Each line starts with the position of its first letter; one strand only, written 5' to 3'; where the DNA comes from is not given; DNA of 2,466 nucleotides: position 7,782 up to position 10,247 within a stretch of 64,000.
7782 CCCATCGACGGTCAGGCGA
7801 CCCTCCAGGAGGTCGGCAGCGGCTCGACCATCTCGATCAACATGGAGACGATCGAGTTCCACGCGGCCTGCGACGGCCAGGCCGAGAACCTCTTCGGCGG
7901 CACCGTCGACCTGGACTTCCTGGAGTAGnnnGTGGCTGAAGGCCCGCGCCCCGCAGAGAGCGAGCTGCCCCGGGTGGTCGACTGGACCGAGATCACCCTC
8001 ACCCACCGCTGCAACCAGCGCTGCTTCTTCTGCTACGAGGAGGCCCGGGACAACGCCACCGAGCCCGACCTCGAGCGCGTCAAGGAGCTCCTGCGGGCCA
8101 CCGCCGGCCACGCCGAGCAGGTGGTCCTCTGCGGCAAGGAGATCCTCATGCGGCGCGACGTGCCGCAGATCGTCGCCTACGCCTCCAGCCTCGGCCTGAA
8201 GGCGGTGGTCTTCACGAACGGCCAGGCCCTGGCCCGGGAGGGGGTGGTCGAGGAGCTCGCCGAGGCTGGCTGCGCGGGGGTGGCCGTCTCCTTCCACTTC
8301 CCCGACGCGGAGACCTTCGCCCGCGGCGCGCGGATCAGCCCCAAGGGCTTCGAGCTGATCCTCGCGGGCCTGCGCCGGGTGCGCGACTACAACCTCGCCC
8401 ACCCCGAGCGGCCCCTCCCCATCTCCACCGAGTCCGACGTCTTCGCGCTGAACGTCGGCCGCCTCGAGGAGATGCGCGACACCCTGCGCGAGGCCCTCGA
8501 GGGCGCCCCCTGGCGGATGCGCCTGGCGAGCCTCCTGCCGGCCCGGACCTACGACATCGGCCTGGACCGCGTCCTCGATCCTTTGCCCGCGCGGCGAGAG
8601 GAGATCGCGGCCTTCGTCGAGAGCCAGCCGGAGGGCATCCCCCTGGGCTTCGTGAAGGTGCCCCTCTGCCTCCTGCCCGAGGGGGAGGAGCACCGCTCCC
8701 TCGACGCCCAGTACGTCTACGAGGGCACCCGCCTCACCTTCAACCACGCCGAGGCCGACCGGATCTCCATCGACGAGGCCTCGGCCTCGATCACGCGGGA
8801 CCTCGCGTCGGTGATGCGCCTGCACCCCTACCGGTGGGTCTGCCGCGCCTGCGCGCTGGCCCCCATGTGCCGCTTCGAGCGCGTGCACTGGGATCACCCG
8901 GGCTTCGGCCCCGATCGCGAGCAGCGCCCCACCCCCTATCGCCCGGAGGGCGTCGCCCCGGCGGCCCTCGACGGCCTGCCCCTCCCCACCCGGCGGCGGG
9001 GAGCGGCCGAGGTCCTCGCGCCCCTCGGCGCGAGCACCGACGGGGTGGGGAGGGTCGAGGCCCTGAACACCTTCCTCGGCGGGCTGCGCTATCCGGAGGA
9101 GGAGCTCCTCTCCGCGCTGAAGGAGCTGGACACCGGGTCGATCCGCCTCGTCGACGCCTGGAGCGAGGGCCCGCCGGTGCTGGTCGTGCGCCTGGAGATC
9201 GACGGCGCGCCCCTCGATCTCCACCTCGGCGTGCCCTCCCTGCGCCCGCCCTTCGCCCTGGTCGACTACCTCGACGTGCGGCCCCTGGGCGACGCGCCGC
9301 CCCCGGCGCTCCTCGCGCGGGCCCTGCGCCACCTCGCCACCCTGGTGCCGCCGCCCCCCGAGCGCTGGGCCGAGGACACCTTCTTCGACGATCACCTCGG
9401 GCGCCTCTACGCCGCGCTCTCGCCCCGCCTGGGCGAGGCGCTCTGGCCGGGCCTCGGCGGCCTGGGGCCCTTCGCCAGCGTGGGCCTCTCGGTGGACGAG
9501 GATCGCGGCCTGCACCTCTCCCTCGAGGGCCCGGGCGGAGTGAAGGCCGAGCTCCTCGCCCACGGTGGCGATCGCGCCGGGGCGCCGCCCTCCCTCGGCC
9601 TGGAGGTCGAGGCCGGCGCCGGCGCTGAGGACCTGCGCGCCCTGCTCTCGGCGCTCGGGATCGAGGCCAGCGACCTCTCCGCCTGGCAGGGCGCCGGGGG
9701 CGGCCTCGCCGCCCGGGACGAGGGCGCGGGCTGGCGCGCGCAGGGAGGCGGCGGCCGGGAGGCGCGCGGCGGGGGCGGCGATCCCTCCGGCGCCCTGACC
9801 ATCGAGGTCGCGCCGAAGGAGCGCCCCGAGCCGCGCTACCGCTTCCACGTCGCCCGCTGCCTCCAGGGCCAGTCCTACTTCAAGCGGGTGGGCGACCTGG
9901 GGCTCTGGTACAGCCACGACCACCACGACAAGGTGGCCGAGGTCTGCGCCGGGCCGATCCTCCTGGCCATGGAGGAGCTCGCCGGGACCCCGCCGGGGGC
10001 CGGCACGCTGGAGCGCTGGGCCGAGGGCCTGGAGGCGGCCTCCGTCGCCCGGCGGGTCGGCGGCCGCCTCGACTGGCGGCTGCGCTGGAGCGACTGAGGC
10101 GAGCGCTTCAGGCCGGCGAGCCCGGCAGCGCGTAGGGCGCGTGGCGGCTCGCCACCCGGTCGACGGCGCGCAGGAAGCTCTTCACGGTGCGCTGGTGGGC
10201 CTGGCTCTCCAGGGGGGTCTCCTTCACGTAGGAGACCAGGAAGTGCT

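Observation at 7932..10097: Paralogous radical SAM/SPASM enzymes sharing a novel C-terminal domain, each paired with a second rSAM-type gene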

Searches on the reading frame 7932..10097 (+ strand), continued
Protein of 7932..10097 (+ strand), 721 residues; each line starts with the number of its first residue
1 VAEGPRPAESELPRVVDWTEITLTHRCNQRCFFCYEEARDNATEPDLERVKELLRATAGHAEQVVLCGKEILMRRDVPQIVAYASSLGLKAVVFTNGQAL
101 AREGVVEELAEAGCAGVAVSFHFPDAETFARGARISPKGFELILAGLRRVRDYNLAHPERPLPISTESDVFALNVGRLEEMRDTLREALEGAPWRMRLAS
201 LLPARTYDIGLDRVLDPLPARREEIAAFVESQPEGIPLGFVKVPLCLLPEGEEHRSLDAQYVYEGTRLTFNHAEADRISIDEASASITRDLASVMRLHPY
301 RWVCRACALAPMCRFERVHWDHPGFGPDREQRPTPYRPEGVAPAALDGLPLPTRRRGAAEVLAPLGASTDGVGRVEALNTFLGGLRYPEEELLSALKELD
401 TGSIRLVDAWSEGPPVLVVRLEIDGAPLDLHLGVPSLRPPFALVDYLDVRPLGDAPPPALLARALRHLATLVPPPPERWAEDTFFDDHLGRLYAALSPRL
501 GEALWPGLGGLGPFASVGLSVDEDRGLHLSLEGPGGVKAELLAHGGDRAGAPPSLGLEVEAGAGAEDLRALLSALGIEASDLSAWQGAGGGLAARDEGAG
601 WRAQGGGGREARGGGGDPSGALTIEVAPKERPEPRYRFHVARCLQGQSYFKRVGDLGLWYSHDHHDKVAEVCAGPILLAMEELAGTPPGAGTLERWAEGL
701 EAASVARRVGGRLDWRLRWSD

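Call 93: search_protein_families(library=pfam, alignment_id=A1, max_evalue=1)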
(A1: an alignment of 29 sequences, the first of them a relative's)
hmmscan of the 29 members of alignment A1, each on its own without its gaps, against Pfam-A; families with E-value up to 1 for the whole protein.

A. member 1, P0001 (721 aa): 1 family
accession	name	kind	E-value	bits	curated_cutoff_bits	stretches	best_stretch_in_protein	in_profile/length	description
PF04055.27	Radical_SAM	-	1.5e-16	61.5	29.5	1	22-155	2-141/166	Radical SAM superfamily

B. families by the number of members that match (of 29 scanned): 13 families
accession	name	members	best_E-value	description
PF04055.27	Radical_SAM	29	5.1e-21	Radical SAM superfamily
PF00702.32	Hydrolase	6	0.00095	haloacid dehalogenase-like hydrolase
PF06442.17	DHFR_2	2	0.16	R67 dihydrofolate reductase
PF11203.13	EccE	1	0.0013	Putative type VII ESX secretion system translocon, EccE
PF13592.12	HTH_33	1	0.0024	Winged helix-turn helix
PF15575.11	Imm49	1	0.033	Immunity protein 49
PF08817.16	YukD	1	0.05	WXG100 protein secretion system (Wss), protein YukD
PF06415.18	iPGM_N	1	0.17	BPG-independent PGAM N-terminus (iPGM_N)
PF14824.11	Sirohm_synth_M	1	0.17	Sirohaem biosynthesis protein central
PF13458.12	Peripla_BP_6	1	0.19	Periplasmic binding protein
PF13344.12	Hydrolase_6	1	0.2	Haloacid dehalogenase-like hydrolase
PF02318.22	FYVE_2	1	0.42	FYVE-type zinc finger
PF16259.10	DUF4913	1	0.45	Domain of unknown function (DUF4913)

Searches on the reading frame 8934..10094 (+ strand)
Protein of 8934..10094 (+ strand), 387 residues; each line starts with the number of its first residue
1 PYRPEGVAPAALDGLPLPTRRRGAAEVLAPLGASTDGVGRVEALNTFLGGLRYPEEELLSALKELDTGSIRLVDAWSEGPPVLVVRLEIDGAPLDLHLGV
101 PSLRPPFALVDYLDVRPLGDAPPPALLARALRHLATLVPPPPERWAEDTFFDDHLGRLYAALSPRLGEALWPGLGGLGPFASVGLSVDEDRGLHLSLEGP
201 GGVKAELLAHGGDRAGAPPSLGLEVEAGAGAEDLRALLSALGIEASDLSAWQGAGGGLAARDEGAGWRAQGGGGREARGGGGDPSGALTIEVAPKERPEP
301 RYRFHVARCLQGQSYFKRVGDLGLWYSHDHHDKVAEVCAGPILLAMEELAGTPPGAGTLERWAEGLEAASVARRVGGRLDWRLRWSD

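Call 55: predict_structure(alignment_id=A4)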
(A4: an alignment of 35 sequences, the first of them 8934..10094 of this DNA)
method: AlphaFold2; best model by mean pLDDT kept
length: 387 residues; sequences in the alignment: 35
mean_pLDDT: 87.7   pTM: 0.71
mean pLDDT of the five models: 87.7, 87.2, 86.4, 86.4, 85.8
residues with pLDDT >= 90: 245; 70-90: 103; 50-70: 18; < 50: 21
segments of 3 or more residues with pLDDT < 50: 1-10, 273-282
pLDDT, mean of each block of 10 residues (from residue 1): 39 53 80 90 87 91 92 87 90 96 93 96 97 96 90 94 96 97 93 96 95 85 92 93 82 77 86 48 78 90 94 87 91 91 98 96 97 95 92
secondary structure, 60 per line:
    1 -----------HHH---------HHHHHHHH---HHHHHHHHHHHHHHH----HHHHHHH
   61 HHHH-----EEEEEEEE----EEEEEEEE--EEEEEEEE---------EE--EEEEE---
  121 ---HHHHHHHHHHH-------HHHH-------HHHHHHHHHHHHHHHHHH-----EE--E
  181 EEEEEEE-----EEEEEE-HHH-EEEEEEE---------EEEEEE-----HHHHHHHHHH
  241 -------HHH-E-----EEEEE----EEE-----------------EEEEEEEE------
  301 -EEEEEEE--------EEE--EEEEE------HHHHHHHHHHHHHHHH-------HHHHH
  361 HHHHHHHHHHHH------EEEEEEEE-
elements in order: H24-31 H35-49 H54-64 E70-77 E82-89 E92-99 E113-117 H124-134 H142-145 H153-170 E180-187 E193-198 E204-210 E220-225 H231-240 E258-262 E267-269 E287-294 E302-308 E317-319 E322-326 H333-348 H356-372 E379-386

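Call 96: fold_search(model_id=the predicted structure, library=pdb)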
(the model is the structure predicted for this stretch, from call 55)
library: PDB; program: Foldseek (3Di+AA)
matches with E <= 10: 566; with E <= 0.001: 0
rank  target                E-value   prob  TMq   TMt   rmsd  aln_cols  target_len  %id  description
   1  6pon_A                2.9e-02  0.44  0.11  0.15  14.4       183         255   11  CRYSTAL STRUCTURE OF THE N-TERMINAL DOMAIN OF FIBRONECTIN- BINDING PROTEIN PAVA FROM STREPTOCOCCUS PNEUMONIAE (released 2019-07-31)
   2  3doa                  6.8e-02  0.38  0.10  0.14  14.1       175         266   10  The crystal structure of the fibrinogen binding protein from Staphylococcus aureus (released 2008-09-30)
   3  8ppr_K                9.0e-02  0.18  0.14  0.20  17.5       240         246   14  Structure of the human outer kinetochore KMN network complex (released 2024-03-20)
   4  5h3x                  1.6e-01  0.15  0.11  0.15  15.5       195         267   11  The structure of the N-terminal of the fibronectin/fibrinogen-binding protein from Streptococcus suis (FBPS) (released 2016-11-16)
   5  6pon_B                1.8e-01  0.23  0.11  0.14  12.4       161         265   13  CRYSTAL STRUCTURE OF THE N-TERMINAL DOMAIN OF FIBRONECTIN- BINDING PROTEIN PAVA FROM STREPTOCOCCUS PNEUMONIAE (released 2019-07-31)
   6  8s1u_H                2.3e-01  0.20  0.11  0.08  13.9       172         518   11  YlmH bound to stalled 50S subunits with RqcH and PtRNA (released 2024-06-12)
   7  5bvt                  3.2e-01  0.18  0.10  0.25  20.6       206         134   10  Palmitate-bound pFABP5 (released 2015-08-05)
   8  6y2r_B                3.4e-01  0.25  0.16  0.17  15.7       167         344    9  Escherichia coli R255A RnlA endoribonuclease (single alanine mutant of RnlA) (released 2021-05-12)
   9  6tua                  3.6e-01  0.12  0.10  0.13  13.2       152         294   12  The RYK Pseudokinase Domain (released 2020-01-15)
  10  7c3e_B                4.5e-01  0.04  0.10  0.11  15.8       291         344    8  Crystal structure of R97A/R150A/R203A mutant of AofleA from Arthrobotrys oligospora (released 2020-07-29)
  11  2xf3_B                5.1e-01  0.08  0.15  0.14  15.4       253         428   13  Structural and mechanistic studies on a cephalosporin esterase from the clavulanic acid biosynthesis pathway (released 2011-06-29)
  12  2xf3_A                6.4e-01  0.08  0.15  0.14  14.1       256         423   14  Structural and mechanistic studies on a cephalosporin esterase from the clavulanic acid biosynthesis pathway (released 2011-06-29)
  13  5n4c_C                7.1e-01  0.08  0.14  0.09  13.8       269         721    4  Prolyl oligopeptidase B from Galerina marginata bound to 35mer hydrolysis and macrocyclization substrate - S577A mutan (released 2017-11-01)
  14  5o3w_C                7.1e-01  0.05  0.12  0.07  15.8       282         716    7  Structural characterization of the fast and promiscuous macrocyclase from plant - PCY1-S562A bound to Presegetalin A1 (released 2018-02-07)
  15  2xft_A                7.5e-01  0.08  0.15  0.14  14.8       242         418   15  Structural and mechanistic studies on a cephalosporin esterase from the clavulanic acid biosynthesis pathway (released 2011-06-29)
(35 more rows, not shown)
